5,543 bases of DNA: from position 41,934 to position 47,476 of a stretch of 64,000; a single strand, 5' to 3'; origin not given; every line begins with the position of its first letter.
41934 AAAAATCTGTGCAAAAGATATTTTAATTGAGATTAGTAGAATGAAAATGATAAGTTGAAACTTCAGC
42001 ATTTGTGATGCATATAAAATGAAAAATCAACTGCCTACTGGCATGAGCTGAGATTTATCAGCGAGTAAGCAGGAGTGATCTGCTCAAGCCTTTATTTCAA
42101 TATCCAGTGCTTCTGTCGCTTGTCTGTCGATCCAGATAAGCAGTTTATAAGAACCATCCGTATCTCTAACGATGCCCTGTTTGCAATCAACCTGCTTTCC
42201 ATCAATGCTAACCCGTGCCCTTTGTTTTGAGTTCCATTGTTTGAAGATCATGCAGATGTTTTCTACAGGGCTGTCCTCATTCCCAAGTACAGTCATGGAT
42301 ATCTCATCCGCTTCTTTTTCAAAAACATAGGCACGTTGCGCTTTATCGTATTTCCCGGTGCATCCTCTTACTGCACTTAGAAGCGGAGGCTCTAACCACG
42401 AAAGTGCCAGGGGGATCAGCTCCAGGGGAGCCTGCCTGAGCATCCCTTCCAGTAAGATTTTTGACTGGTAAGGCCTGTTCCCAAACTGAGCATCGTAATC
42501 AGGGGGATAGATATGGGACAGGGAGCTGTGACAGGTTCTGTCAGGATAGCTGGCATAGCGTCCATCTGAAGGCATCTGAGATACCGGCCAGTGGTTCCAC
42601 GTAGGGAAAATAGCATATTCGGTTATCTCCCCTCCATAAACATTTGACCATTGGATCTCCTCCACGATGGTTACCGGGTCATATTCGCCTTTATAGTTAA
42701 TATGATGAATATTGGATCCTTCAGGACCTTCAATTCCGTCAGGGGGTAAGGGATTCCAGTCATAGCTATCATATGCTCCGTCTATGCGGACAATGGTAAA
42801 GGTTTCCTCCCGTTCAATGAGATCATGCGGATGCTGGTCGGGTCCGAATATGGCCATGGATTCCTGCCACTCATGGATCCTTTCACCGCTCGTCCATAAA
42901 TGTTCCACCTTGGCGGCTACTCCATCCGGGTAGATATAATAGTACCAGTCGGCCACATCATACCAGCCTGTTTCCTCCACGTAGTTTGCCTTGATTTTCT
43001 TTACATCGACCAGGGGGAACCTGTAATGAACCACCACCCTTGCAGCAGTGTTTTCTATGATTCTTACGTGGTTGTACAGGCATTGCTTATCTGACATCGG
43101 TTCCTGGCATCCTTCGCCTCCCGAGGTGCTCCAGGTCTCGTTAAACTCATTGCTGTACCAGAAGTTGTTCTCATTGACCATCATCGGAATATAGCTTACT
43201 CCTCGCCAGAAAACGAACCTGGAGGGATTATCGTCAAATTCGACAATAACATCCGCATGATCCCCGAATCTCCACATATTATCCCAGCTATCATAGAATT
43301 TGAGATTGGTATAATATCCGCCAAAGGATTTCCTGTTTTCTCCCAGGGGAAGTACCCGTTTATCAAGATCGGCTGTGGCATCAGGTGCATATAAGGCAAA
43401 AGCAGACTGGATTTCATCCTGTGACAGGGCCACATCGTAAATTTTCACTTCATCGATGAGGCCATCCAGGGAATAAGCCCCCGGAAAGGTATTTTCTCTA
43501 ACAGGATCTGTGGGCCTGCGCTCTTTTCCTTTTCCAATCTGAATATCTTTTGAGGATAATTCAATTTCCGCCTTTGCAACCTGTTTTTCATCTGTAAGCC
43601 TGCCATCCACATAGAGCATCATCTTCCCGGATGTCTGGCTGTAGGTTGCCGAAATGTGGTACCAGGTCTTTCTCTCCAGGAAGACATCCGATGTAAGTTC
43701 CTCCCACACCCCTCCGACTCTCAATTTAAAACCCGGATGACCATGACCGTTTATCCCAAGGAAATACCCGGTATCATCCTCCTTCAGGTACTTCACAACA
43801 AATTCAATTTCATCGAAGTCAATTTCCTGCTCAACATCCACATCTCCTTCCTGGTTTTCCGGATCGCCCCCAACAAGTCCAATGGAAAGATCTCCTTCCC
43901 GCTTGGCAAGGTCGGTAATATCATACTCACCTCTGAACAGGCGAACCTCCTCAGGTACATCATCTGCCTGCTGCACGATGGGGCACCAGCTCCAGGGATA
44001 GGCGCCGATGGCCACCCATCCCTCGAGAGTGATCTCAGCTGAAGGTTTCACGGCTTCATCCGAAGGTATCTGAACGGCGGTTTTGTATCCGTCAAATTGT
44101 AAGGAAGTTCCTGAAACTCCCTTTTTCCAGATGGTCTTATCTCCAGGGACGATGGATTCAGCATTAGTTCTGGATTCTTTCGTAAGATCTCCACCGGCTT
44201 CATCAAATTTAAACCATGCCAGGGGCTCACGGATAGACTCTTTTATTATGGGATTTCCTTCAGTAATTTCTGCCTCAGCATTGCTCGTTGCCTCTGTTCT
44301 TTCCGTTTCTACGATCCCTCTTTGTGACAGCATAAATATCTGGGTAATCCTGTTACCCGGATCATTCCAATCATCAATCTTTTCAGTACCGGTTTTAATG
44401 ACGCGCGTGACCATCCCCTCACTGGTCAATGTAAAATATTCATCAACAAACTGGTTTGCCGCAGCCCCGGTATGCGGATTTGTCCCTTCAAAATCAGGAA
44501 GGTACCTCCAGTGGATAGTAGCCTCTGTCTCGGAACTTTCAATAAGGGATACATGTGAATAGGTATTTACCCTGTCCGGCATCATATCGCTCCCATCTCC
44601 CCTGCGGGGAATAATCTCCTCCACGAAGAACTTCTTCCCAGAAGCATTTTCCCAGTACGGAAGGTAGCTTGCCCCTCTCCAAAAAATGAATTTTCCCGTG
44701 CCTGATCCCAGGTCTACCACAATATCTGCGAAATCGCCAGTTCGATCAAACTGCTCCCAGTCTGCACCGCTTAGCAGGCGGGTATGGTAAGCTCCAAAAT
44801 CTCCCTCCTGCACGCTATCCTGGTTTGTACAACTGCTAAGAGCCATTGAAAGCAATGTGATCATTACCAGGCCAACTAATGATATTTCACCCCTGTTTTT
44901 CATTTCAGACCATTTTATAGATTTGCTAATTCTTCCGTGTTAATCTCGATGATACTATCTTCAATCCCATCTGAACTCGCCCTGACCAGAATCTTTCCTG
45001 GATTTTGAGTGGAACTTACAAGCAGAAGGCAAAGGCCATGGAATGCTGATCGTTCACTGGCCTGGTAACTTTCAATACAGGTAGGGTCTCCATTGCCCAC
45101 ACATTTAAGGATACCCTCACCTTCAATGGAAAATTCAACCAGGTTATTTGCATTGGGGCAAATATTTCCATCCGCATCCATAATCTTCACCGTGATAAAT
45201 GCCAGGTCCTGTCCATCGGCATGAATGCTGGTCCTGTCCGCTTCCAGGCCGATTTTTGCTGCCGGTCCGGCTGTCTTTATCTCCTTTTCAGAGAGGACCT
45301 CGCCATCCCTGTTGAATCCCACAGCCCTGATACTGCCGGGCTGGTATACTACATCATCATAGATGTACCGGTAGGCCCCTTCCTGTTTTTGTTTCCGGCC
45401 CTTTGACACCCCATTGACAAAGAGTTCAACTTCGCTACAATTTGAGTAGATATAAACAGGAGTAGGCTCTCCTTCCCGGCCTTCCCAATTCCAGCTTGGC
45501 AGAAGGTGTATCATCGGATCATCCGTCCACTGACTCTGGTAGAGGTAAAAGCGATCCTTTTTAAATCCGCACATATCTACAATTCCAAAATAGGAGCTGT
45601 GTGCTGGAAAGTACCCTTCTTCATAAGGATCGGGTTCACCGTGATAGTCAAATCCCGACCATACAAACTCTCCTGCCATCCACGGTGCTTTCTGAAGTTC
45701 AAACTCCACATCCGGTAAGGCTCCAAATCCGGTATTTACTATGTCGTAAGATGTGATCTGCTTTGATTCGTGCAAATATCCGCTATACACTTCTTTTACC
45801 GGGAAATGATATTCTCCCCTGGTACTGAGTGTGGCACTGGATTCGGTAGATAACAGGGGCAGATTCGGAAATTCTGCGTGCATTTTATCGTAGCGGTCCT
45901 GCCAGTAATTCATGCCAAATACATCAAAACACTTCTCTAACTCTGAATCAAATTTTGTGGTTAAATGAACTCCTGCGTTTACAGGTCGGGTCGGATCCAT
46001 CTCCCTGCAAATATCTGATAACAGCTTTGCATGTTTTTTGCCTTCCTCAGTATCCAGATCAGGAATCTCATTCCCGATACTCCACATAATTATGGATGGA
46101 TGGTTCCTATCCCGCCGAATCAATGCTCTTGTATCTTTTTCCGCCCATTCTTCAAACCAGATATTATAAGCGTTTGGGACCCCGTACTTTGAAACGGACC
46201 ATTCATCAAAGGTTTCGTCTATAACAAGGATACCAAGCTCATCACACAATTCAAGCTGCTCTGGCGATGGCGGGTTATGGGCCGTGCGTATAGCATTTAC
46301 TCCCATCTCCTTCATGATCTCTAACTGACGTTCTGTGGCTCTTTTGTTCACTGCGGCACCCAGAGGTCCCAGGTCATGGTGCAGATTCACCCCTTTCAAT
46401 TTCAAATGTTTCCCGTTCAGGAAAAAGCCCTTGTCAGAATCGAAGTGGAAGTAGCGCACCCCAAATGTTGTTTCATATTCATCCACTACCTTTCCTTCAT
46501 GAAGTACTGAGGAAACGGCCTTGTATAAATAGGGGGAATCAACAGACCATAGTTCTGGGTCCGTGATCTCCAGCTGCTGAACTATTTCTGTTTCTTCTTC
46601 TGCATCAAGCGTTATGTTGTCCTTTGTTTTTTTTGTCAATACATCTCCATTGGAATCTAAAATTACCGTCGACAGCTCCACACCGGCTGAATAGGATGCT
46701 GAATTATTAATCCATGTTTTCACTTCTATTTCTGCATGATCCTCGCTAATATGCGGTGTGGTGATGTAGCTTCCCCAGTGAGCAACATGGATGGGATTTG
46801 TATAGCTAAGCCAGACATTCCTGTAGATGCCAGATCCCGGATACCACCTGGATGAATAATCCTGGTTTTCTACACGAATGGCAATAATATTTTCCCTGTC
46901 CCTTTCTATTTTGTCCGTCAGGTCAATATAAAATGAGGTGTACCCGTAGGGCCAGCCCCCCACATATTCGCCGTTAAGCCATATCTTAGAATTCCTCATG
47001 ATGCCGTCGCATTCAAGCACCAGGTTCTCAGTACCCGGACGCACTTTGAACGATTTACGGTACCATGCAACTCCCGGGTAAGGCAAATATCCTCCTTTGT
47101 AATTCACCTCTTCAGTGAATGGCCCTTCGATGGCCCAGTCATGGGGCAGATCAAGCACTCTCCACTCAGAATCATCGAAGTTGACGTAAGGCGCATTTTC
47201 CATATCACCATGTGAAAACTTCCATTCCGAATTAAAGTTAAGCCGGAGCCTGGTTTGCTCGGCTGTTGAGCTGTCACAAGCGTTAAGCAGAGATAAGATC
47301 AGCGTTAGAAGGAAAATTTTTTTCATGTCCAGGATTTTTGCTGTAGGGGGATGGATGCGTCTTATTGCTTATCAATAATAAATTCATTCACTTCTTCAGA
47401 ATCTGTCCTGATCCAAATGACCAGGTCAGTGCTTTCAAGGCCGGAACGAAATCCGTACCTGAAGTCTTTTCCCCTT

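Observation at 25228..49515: Four exported paralogs of an unassigned LamG-containing protein family wired into a SusC/D locus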

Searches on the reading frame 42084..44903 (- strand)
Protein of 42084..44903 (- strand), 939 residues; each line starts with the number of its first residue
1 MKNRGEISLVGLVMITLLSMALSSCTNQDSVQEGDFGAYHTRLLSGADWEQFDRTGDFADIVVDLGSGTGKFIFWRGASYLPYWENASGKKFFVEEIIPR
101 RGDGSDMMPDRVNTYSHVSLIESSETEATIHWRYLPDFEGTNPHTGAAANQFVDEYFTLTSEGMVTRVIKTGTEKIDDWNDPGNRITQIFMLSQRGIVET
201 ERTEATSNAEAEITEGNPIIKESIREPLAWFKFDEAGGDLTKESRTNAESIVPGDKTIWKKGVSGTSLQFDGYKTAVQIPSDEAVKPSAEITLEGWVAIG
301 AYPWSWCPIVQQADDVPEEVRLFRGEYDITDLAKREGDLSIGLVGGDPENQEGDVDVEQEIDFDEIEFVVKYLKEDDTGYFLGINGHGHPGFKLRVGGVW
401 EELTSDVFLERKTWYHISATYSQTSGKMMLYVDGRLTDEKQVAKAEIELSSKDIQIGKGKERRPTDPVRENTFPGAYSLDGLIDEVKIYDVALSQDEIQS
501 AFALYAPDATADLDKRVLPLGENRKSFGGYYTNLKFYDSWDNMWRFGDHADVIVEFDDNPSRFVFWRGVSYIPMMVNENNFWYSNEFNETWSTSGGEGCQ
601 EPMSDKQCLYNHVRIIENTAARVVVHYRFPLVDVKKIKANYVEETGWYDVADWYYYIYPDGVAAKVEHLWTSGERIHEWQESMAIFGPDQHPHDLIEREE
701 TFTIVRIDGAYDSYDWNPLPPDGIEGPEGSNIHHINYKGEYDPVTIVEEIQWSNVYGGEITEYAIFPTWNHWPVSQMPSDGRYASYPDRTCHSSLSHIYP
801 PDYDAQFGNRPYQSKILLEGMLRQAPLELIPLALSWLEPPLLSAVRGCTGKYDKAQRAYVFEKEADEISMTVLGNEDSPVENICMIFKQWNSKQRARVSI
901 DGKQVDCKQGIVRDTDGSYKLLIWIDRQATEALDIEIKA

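Call 3: search_protein_families(library=pfam, proteins=[window:42084-44903:-], max_evalue=0.01)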
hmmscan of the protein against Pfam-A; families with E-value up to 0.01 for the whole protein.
window:42084-44903:- (939 aa): 2 families
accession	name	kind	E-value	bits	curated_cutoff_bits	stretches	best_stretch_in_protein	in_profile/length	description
PF13385.13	Laminin_G_3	-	8.7e-21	75.1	27.6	1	374-499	40-151/151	Concanavalin A-like lectin/glucanases superfamily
PF00354.24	Pentaxin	-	1.1e-06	28.9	25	1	402-502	73-167/194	Pentaxin family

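Call 6: search_protein_families(library=ncbifam, proteins=[window:42084-44903:-], max_evalue=0.1)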
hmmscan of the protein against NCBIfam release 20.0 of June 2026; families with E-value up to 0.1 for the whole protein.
window:42084-44903:- (939 aa): 1 family
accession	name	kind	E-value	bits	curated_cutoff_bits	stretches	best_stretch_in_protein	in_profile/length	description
NF052521.1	TafC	equivalog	2.5e-06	26.9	410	1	401-502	271-360/373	TafC family fimbrial protein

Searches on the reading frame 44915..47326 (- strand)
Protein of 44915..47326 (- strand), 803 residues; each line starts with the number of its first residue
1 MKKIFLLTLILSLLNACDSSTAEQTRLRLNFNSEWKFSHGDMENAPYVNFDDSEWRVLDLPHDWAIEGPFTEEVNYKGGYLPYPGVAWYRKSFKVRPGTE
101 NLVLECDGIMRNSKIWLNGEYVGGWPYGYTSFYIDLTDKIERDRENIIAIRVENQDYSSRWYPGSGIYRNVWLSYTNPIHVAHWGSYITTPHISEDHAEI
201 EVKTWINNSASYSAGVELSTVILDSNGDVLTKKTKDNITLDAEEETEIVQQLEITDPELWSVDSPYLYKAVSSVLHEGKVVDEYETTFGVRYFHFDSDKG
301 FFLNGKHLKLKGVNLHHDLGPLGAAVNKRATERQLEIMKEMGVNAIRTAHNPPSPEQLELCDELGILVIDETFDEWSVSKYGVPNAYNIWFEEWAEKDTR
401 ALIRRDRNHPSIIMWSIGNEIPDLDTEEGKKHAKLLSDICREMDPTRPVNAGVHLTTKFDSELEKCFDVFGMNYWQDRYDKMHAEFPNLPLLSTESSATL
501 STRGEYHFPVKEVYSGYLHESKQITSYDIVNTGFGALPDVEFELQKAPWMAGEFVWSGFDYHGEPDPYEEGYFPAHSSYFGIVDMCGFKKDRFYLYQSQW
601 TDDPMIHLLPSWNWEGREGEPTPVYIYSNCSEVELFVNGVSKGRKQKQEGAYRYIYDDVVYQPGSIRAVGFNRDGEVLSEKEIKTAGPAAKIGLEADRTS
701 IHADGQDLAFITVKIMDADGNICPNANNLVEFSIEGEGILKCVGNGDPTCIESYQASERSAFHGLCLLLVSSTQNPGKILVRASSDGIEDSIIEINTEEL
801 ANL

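Call 5: search_protein_families(library=pfam, proteins=[window:44915-47326:-], max_evalue=0.001)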
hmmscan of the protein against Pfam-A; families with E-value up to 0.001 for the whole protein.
window:44915-47326:- (803 aa): 10 families
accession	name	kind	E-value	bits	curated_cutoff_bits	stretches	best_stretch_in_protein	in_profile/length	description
PF02836.23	Glyco_hydro_2_C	-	6.1e-35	121.2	21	1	298-567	5-271/302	Glycosyl hydrolases family 2, TIM barrel domain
PF18565.7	Glyco_hydro2_C5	-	3e-34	117.4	32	1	692-791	1-100/103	Glycoside hydrolase family 2 C-terminal domain 5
PF16355.11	DUF4982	-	2.4e-20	72.7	23.9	1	619-677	1-59/61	Domain of unknown function (DUF4982)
PF00703.27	Glyco_hydro_2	-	1.9e-19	70.8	23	1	187-291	6-109/109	Glycosyl hydrolases family 2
PF02837.24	Glyco_hydro_2_N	-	2.9e-17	63.6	28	1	31-178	4-169/169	Glycosyl hydrolases family 2, sugar binding domain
PF22666.2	Glyco_hydro_2_N2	-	1.5e-05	25.6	27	1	86-154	49-119/167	Glycosyl hydrolase 2 galactose-binding domain-like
PF09134.16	Invasin_D3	-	2e-05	25.5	33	1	690-745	3-58/98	Invasin, domain 3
PF21467.3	BetaGal_gal-bd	-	5.5e-05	23.7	27.3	0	87-127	2-43/62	Beta-galactosidase, galactose-binding domain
PF13364.12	BetaGal_ABD2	-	0.0002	22.5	23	0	50-157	1-111/112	Beta-galactosidase second all-beta domain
PF24318.1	DUF7490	-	0.00055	20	27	0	188-284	9-98/106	Domain of unknown function (DUF7490)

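Call 71: search_solved_structures(query=window:44915-47326:-, max_evalue=1e-20)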
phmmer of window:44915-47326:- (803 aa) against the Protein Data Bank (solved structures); distinct sequences matched with E-value up to 1e-20: 114 (the best 60 are shown).
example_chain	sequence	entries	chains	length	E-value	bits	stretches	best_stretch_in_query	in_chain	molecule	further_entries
5t98_A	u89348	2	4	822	1.8e-231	773.8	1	29-798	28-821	Glycoside Hydrolase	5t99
9bey_A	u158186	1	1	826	7.4e-216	722.2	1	28-791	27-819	GH2 beta-galactosidase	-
7cwd_A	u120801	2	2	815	5.6e-201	673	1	28-797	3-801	beta-glalactosidase | beta-galactosidase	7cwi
8q2h_A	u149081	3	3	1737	8.3e-201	672.4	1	16-791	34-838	beta-galactosidase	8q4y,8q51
4ypj_A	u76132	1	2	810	8.9e-201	672.3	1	26-791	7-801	Beta galactosidase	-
7rsk_A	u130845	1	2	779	1.4e-162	546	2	28-499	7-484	Glycosyl hydrolase family 2, sugar binding domain protein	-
6b6l_A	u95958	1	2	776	1.8e-162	545.6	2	28-499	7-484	Glycosyl hydrolase family 2, sugar binding domain protein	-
6qub_A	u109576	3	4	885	5.6e-153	514.2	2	24-644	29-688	Beta-galactosidase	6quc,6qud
6qub_B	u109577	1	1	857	1.6e-152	512.7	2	29-644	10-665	Beta-galactosidase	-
4cu6_A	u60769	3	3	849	3.9e-152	511.4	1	28-795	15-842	BETA-GALACTOSIDASE | GLYCOSIDE HYDROLASE 2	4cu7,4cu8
7nit_A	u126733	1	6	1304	4e-152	511.4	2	24-644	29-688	Beta-galactosidase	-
4cuc_A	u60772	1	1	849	8.3e-152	510.3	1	28-795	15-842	BETA-GALACTOSIDASE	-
5dmy_A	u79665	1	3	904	3.6e-151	508.2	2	24-644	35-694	Beta-galactosidase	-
3gm8_A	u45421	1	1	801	3e-138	465.5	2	29-507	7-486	Glycoside hydrolase family 2, candidate beta-glycosidase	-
5t9a_A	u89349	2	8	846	1.7e-130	439.8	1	29-422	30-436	Glycoside Hydrolase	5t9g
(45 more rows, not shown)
